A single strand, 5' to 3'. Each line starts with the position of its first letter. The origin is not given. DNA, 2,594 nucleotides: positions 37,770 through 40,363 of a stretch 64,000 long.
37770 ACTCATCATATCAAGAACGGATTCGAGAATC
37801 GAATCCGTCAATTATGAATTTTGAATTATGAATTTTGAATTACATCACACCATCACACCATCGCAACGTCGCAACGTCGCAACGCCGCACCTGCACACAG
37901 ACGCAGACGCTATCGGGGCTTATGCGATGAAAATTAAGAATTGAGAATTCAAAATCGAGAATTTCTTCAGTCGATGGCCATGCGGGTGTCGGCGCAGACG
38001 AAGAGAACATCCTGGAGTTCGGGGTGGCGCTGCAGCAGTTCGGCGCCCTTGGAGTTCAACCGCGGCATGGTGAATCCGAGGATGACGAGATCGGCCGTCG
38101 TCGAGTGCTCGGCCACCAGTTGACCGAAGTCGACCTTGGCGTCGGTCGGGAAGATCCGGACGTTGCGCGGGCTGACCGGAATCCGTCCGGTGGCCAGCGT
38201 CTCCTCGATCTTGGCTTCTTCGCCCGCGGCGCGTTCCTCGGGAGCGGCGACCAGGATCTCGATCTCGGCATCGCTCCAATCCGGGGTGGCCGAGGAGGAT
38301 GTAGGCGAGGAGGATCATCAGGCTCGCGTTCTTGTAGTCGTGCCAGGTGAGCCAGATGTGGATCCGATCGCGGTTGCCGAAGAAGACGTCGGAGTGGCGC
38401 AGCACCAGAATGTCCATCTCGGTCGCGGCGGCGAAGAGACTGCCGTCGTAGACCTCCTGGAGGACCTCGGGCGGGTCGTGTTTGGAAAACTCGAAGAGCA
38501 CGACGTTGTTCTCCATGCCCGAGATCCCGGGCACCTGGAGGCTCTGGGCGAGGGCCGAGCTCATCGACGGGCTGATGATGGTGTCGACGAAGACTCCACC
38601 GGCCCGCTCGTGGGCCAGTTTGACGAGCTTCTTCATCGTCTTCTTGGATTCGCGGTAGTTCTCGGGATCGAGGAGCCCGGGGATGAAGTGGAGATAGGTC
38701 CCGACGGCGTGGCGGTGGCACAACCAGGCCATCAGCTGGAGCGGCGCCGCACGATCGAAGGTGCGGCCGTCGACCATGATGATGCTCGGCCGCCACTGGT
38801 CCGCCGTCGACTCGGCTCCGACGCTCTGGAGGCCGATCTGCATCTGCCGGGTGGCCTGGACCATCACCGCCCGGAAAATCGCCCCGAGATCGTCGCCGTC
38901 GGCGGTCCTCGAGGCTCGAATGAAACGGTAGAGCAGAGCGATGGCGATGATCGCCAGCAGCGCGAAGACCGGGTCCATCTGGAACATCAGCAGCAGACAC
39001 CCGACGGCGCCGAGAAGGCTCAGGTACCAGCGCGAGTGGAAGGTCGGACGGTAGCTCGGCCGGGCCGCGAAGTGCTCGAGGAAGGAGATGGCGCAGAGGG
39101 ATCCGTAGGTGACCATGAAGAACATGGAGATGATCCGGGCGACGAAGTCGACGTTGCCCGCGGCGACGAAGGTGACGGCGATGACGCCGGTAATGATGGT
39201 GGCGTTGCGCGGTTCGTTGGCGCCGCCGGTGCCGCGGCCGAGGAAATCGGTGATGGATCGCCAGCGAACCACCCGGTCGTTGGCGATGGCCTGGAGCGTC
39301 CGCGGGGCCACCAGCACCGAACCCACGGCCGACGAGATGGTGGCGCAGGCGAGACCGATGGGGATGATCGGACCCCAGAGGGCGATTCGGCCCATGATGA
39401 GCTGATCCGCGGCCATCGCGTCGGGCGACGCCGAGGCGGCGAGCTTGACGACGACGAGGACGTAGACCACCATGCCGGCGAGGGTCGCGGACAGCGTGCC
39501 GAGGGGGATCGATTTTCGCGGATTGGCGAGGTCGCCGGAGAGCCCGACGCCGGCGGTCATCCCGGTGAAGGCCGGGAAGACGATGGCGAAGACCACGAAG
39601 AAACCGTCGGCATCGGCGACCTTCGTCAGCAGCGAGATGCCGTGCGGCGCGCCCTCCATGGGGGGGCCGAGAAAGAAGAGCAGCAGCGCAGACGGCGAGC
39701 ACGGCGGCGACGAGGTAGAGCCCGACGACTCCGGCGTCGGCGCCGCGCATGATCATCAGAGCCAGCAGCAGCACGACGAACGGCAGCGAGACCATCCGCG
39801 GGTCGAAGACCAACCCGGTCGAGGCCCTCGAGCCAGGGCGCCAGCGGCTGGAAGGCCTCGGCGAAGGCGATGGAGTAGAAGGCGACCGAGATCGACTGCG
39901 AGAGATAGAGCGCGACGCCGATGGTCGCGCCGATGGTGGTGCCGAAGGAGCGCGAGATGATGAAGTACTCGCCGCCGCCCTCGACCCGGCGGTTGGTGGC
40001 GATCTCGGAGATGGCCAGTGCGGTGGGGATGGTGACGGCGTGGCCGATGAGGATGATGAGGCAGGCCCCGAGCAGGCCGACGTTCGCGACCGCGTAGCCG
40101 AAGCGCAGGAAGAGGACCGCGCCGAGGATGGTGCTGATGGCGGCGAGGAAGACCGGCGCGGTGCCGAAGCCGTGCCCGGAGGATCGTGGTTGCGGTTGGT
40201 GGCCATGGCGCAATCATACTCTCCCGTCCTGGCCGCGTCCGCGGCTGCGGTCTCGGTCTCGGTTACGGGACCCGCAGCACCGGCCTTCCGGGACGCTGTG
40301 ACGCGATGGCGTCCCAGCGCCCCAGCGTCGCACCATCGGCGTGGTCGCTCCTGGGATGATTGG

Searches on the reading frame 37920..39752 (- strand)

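Call 21: search_protein_families(library=pfam, proteins=[window:37920-39752:-], max_evalue=0.01)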
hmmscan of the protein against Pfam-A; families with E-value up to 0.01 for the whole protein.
window:37920-39752:- (610 aa): 1 family
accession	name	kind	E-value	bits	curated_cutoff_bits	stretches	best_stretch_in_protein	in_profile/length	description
PF00324.27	AA_permease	-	7.4e-24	84.7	24.6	1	48-280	191-428/470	Amino acid permease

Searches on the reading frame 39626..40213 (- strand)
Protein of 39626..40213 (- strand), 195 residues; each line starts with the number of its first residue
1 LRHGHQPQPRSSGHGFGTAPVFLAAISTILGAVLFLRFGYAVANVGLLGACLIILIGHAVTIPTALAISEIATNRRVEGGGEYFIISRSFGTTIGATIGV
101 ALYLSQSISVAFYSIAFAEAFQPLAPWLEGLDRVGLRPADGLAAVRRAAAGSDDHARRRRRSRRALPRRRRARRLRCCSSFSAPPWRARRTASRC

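Call 21: search_protein_families(library=pfam, proteins=[window:39626-40213:-], max_evalue=0.01)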
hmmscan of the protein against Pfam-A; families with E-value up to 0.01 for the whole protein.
window:39626-40213:- (195 aa): 1 family
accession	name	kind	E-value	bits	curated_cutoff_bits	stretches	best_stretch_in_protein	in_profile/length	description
PF00324.27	AA_permease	-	3.2e-12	46.3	24.6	1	21-118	2-97/470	Amino acid permease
